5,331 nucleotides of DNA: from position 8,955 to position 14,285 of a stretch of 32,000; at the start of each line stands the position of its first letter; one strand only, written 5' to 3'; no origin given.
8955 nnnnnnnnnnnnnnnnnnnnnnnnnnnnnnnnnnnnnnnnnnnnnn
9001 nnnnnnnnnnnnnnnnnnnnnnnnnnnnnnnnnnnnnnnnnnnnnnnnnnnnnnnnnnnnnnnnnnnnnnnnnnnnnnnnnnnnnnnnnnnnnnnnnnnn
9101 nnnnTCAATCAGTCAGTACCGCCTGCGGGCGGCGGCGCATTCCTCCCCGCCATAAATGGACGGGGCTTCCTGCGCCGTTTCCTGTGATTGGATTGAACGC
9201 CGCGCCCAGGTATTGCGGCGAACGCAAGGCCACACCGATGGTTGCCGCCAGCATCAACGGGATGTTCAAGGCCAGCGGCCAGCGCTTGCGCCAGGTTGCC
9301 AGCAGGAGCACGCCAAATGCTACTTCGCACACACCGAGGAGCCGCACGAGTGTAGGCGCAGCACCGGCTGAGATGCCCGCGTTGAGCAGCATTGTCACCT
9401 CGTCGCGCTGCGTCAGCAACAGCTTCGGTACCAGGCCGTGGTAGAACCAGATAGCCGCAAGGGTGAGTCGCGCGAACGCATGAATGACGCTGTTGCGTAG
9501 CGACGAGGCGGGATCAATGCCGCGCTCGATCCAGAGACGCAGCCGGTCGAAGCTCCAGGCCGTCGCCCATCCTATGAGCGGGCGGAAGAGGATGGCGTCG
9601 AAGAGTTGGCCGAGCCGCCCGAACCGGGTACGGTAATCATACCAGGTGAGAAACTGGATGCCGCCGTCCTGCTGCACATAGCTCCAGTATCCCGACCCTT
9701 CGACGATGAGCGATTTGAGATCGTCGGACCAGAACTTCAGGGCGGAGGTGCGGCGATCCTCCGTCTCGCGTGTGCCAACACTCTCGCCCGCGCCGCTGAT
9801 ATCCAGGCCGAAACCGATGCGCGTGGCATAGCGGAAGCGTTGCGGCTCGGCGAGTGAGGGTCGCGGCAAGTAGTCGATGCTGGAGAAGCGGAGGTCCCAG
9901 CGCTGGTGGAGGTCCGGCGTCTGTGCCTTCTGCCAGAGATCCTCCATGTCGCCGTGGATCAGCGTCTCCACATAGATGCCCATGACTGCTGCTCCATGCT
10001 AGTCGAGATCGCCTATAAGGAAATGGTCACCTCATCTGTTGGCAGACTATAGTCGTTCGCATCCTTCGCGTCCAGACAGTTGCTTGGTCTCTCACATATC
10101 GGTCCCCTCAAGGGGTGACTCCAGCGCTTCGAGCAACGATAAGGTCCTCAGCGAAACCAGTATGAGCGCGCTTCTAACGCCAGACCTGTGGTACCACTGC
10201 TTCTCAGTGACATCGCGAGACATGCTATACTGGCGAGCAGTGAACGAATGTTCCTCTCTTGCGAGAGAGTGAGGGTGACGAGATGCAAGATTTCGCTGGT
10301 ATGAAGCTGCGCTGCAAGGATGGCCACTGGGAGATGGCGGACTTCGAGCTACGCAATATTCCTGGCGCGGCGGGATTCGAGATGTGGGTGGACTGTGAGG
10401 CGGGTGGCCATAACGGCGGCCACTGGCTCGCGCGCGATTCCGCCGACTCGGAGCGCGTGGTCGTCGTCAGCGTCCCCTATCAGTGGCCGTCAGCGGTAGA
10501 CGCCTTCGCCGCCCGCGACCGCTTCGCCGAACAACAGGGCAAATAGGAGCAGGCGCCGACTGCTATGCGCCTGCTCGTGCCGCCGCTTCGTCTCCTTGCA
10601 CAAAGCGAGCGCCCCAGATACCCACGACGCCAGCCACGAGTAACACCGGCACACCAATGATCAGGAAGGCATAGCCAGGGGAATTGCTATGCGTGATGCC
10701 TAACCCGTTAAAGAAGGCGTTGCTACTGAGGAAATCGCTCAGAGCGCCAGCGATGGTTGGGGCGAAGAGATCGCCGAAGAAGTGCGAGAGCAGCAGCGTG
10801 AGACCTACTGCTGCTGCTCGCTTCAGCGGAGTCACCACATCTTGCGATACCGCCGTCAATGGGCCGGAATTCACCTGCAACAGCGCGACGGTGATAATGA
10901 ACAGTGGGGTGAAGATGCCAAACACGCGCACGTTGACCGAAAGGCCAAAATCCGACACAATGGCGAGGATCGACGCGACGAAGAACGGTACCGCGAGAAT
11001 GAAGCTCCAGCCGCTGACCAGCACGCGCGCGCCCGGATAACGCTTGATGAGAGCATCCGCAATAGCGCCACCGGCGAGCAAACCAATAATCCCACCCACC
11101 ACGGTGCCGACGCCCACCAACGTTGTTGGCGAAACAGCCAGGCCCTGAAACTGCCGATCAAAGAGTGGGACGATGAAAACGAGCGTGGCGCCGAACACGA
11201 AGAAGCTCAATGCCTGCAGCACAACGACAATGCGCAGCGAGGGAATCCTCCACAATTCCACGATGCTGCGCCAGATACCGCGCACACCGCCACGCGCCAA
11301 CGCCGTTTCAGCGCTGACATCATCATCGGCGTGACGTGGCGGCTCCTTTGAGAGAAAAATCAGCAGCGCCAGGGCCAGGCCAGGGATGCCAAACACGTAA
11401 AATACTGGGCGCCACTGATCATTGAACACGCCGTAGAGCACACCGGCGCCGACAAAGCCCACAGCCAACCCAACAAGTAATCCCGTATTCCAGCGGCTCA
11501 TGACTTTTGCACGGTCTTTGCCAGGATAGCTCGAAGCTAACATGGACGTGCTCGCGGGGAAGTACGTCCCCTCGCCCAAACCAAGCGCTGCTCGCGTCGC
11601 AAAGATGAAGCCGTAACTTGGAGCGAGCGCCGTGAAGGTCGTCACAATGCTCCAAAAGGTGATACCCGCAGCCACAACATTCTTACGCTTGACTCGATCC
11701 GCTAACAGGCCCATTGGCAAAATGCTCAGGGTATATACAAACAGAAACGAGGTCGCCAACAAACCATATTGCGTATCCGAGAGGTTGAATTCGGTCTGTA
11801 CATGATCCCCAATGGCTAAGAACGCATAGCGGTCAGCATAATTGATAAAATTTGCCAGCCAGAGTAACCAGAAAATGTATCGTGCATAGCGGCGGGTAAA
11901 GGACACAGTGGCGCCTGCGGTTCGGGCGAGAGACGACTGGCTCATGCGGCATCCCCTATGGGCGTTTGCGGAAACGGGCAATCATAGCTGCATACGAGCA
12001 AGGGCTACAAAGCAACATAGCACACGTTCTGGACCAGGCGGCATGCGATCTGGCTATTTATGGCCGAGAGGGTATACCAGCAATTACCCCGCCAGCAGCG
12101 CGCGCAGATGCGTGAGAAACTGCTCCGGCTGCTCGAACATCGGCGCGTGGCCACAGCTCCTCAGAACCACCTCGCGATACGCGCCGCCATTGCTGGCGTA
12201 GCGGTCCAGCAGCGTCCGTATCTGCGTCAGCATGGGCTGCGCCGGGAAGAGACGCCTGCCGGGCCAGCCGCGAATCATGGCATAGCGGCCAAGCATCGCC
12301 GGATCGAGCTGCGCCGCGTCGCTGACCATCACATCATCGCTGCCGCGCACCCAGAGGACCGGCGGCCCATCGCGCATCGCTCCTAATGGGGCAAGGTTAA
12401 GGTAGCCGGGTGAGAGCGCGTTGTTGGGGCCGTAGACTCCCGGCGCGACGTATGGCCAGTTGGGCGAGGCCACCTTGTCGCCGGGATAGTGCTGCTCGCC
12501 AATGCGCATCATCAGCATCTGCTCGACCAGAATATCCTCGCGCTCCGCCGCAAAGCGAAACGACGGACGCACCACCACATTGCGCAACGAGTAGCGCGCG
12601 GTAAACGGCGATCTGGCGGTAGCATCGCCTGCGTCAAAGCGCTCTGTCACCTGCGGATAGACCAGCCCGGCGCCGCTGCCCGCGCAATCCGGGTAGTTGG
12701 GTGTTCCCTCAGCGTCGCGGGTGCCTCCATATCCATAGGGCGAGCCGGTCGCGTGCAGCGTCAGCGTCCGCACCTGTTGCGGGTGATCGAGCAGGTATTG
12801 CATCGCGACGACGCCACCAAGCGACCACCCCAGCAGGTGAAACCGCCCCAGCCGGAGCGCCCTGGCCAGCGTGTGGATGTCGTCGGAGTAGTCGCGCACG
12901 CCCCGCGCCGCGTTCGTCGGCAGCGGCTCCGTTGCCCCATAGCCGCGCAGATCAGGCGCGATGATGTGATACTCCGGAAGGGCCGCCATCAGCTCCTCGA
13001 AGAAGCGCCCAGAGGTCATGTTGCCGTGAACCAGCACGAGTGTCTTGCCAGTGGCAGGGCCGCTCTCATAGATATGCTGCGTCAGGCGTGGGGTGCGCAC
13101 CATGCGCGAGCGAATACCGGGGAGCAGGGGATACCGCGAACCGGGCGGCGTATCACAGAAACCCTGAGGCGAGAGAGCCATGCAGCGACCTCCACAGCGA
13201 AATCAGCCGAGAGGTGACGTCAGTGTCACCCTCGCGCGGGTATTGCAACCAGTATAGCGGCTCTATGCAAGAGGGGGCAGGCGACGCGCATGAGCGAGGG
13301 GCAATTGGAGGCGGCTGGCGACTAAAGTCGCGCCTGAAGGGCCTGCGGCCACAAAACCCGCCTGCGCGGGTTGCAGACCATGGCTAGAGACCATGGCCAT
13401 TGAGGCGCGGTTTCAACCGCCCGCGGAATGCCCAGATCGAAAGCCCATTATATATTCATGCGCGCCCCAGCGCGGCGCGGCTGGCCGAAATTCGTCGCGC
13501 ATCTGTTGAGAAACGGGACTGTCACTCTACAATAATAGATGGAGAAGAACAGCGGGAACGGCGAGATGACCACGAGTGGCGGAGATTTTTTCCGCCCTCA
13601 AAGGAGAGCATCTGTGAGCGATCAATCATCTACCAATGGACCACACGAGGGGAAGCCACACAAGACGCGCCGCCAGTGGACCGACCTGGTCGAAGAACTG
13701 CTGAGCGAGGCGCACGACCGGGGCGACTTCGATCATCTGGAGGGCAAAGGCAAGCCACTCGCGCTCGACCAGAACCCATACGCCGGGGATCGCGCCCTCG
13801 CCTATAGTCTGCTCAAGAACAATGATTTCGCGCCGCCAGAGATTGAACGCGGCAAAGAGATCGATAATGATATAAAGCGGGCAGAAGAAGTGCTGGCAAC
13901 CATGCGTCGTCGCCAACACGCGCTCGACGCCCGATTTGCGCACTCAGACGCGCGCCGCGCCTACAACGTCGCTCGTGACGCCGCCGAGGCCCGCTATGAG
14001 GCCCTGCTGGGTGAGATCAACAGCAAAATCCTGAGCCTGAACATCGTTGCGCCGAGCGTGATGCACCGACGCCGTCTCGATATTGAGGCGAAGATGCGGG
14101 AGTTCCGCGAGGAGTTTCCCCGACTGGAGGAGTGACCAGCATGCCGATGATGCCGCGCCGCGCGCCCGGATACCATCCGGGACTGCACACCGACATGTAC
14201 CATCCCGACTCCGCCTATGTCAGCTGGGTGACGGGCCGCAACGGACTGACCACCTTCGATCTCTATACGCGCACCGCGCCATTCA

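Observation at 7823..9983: tnpB-only IS605-family element splits an SRPBCC-DoxX gene; the empty site, TAM side and guide side can be reconstructed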

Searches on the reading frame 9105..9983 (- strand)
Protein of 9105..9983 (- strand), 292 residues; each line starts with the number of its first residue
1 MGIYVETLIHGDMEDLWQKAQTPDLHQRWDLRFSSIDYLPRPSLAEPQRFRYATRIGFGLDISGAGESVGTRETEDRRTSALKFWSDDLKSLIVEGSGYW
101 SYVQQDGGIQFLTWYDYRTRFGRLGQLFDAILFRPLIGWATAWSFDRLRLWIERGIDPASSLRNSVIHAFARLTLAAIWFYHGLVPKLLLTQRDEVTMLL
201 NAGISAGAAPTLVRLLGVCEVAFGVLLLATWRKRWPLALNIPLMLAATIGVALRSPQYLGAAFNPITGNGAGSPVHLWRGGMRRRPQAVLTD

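Call 3: search_protein_families(library=pfam, proteins=[window:9105-9983:-], max_evalue=0.01)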
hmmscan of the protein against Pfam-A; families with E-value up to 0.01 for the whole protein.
window:9105-9983:- (292 aa): 2 families
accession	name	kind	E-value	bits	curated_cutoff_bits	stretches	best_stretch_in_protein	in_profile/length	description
PF13781.11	DoxX_3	-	8.4e-22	78.1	25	1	176-270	1-95/102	DoxX-like family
PF07291.16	MauE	-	6.3e-06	27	27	1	167-253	4-89/128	Methylamine utilisation protein MauE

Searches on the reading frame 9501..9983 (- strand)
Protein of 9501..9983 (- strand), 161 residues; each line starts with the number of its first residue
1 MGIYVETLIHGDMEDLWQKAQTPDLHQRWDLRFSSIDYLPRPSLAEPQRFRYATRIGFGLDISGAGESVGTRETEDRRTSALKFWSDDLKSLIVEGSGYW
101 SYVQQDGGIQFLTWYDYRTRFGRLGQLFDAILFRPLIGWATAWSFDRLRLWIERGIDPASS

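Call 37: search_protein_families(library=pfam, proteins=[window:9501-9983:-], max_evalue=10)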
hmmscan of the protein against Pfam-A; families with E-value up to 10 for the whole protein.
seq(161 aa): 0 families

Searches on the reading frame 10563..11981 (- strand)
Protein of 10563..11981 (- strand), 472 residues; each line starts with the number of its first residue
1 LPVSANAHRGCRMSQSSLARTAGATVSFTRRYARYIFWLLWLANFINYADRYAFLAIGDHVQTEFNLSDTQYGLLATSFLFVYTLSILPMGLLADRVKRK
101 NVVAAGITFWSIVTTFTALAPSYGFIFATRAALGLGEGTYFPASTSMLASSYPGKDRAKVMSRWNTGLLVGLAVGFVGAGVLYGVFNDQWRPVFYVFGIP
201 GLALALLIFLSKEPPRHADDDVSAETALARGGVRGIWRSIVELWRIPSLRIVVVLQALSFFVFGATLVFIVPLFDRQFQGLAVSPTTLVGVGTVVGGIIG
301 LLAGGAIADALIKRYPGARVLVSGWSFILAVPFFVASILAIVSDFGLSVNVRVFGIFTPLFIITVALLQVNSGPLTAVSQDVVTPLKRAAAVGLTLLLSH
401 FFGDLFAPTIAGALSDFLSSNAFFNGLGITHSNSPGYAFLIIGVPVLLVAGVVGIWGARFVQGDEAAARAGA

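Call 29: search_protein_families(library=pfam, proteins=[window:10563-11981:-], max_evalue=0.001)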
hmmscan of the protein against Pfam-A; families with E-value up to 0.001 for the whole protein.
window:10563-11981:- (472 aa): 2 families
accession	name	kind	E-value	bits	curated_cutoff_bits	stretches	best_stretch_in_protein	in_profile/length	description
PF07690.21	MFS_1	-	1.4e-46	159.5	33.4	1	40-403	1-342/347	Major Facilitator Superfamily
PF03137.26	OATP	-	5.6e-13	48.5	25.8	1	230-319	276-365/545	Organic Anion Transporter Polypeptide (OATP) family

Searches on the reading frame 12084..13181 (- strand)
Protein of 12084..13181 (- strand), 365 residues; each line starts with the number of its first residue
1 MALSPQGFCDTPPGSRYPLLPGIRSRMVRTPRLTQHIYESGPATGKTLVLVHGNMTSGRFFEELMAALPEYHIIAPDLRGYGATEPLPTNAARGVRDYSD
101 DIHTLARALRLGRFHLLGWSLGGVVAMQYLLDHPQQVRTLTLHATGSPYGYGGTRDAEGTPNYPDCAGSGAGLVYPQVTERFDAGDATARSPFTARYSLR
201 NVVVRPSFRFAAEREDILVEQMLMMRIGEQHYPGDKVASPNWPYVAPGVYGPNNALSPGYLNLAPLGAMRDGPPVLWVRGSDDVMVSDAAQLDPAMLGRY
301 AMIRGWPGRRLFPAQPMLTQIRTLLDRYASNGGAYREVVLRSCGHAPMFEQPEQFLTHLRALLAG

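Call 29: search_protein_families(library=pfam, proteins=[window:12084-13181:-], max_evalue=0.001)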
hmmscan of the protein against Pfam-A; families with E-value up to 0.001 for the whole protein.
window:12084-13181:- (365 aa): 4 families
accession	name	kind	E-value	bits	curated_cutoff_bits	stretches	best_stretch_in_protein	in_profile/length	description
PF00561.26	Abhydrolase_1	-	1.2e-22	81.2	25.8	1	47-148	2-104/245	alpha/beta hydrolase fold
PF12697.13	Abhydrolase_6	-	5.2e-17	63.7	26.3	1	48-355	1-214/217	Alpha/beta hydrolase family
PF12146.15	Hydrolase_4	-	8.6e-12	45.3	27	1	46-145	5-109/239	Serine aminopeptidase, S33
PF00975.26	Thioesterase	-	0.0001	23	26.4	1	47-128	2-82/226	Thioesterase domain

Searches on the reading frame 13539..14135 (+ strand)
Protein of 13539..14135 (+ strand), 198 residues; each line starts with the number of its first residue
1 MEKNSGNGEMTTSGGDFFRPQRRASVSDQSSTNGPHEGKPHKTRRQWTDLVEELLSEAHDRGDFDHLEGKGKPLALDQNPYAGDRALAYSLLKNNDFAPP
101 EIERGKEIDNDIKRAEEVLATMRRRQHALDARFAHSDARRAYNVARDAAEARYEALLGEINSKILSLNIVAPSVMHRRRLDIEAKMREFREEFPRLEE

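Call 29: search_protein_families(library=pfam, proteins=[window:13539-14135:+], max_evalue=0.001)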
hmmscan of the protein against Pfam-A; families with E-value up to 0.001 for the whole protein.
window:13539-14135:+ (198 aa): 1 family
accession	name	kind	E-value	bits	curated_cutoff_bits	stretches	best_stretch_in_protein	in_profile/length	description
PF09350.15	DJC28_CD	-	3.9e-16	59.3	27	1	50-114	1-68/70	DnaJ homologue, subfamily C, member 28, conserved domain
